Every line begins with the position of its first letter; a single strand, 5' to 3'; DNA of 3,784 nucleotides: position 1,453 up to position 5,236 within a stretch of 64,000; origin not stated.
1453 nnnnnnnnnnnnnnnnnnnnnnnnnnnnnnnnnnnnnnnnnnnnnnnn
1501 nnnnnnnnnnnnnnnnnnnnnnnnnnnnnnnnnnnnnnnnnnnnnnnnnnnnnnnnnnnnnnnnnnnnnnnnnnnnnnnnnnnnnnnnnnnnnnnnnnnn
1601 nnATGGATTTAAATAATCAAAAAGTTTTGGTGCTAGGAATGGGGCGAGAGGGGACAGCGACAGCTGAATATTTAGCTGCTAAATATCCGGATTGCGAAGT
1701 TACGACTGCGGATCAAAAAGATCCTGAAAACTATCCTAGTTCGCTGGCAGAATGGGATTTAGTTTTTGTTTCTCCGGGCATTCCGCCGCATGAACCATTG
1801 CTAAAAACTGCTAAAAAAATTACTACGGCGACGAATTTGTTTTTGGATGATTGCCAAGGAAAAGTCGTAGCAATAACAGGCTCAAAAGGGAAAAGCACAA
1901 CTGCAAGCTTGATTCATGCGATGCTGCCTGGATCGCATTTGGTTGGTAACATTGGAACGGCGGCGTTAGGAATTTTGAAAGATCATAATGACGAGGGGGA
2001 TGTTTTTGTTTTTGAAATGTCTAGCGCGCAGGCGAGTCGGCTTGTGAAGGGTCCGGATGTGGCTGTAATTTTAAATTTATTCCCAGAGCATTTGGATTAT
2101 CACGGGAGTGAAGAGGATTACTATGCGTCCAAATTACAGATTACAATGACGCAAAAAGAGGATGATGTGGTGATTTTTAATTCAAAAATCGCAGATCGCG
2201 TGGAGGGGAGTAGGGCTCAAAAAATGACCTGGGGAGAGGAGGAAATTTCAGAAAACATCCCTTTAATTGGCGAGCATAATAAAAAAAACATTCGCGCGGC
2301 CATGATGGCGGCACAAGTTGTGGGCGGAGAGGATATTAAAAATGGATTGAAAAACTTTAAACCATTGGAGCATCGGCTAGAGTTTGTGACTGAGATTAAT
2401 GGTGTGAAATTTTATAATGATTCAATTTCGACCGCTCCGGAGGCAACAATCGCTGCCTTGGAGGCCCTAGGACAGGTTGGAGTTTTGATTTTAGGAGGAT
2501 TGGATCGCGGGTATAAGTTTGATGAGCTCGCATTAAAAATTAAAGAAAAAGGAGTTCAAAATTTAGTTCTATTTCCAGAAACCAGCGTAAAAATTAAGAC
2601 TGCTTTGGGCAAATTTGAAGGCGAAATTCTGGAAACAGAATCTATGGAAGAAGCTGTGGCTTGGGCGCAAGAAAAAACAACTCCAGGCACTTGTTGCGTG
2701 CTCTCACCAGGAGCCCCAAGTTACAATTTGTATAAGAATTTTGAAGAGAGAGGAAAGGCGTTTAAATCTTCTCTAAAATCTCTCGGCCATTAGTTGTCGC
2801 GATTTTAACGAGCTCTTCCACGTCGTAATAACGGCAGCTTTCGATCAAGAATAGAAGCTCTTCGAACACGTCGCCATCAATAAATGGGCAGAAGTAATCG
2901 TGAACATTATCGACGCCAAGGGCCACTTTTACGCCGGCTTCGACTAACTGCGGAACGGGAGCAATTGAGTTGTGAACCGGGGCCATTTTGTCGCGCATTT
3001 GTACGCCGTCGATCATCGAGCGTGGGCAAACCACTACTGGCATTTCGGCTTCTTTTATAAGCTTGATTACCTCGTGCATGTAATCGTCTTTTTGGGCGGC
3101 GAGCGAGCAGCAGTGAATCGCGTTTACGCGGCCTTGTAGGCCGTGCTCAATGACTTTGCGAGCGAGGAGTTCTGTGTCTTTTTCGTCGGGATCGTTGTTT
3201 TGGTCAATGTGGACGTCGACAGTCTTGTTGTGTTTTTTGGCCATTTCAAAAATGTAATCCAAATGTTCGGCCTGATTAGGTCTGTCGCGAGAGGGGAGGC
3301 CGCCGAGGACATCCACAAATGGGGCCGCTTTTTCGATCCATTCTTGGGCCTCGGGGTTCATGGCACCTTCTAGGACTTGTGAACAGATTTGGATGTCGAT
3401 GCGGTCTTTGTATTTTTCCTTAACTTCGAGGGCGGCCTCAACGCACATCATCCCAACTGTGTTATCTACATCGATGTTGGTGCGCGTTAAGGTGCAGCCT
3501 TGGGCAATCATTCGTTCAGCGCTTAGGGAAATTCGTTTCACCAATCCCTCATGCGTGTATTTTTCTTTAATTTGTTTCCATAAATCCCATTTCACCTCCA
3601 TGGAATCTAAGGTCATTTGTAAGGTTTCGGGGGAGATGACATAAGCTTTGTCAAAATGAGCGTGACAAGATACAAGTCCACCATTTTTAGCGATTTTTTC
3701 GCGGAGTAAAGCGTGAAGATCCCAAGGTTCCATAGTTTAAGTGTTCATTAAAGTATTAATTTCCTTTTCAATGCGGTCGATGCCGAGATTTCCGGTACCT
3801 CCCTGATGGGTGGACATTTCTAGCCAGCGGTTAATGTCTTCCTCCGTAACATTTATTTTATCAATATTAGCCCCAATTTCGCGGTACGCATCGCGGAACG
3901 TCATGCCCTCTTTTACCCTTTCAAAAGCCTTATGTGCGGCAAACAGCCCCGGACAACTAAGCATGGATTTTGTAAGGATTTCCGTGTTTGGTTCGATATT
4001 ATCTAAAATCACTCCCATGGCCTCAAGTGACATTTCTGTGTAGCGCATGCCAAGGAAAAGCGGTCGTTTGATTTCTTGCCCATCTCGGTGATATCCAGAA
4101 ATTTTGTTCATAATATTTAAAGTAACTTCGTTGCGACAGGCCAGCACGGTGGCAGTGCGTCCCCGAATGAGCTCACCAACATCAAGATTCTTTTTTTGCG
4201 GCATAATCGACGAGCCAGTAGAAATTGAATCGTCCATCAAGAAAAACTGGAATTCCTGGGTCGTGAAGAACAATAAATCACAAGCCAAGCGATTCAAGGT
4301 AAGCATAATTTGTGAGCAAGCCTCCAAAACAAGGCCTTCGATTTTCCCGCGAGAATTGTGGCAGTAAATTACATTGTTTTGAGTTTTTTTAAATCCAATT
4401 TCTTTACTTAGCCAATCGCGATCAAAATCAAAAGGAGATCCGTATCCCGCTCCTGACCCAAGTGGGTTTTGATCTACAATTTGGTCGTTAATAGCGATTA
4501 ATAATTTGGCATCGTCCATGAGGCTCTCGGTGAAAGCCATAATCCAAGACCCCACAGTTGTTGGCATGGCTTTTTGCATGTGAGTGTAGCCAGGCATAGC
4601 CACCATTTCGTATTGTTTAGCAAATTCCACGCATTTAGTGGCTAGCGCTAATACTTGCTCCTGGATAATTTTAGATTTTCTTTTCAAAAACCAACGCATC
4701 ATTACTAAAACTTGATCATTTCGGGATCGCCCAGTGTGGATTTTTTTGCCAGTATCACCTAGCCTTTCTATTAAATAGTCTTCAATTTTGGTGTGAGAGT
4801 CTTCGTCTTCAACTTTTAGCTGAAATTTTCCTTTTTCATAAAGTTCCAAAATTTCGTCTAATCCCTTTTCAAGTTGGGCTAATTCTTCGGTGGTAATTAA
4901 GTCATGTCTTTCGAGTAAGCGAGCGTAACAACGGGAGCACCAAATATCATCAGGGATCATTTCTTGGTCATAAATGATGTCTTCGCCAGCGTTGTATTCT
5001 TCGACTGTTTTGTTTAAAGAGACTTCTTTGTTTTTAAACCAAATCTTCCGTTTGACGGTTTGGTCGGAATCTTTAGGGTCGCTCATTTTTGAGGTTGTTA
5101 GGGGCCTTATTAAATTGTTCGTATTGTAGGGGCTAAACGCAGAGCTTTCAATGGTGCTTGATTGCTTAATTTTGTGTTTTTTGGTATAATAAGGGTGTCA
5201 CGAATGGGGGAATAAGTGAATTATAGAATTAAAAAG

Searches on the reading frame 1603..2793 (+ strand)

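Call 85: search_protein_families(library=pfam, max_evalue=0.0001, proteins=[window:1603-2793:+])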
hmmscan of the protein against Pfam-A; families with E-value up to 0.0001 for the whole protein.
window:1603-2793:+ (396 aa): 3 families
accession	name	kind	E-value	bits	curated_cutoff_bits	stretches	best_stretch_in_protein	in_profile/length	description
PF08245.18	Mur_ligase_M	-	3.6e-24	86.3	24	1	91-197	1-126/200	Mur ligase middle domain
PF02875.26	Mur_ligase_C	-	2.7e-10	41.6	28.4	1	257-368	1-124/127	Mur ligase, glutamate ligase domain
PF21799.2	MurD-like_N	-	2.8e-06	28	27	0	47-72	56-81/88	Mur ligase MurD-like, N-terminal domain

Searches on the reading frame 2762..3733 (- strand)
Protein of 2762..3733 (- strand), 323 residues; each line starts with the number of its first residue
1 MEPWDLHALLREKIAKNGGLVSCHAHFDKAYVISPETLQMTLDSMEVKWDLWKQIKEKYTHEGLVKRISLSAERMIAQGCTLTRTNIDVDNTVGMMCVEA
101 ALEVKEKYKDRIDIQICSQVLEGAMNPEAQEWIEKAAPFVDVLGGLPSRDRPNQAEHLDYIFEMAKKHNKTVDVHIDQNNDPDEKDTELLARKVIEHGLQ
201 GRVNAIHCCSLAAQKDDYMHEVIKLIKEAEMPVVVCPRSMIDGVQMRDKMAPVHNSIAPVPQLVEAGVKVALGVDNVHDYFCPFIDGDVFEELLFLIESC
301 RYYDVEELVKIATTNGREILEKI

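Call 85: search_protein_families(library=pfam, max_evalue=0.0001, proteins=[window:2762-3733:-])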
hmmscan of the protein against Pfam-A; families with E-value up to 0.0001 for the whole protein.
window:2762-3733:- (323 aa): 2 families
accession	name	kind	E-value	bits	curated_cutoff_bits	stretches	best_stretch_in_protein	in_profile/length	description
PF01979.26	Amidohydro_1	-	1e-13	51.7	25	1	19-320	5-298/345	Amidohydrolase family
PF07969.17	Amidohydro_3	-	1.5e-09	38.3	29.7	1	153-282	261-384/472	Amidohydrolase family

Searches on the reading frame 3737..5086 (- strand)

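Call 85: search_protein_families(library=pfam, max_evalue=0.0001, proteins=[window:3737-5086:-])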
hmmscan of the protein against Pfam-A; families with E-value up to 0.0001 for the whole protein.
window:3737-5086:- (449 aa): 1 family
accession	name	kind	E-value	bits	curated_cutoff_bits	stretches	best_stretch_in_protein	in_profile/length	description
PF00206.25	Lyase_1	-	4.8e-48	164.6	27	1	37-314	18-310/312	Lyase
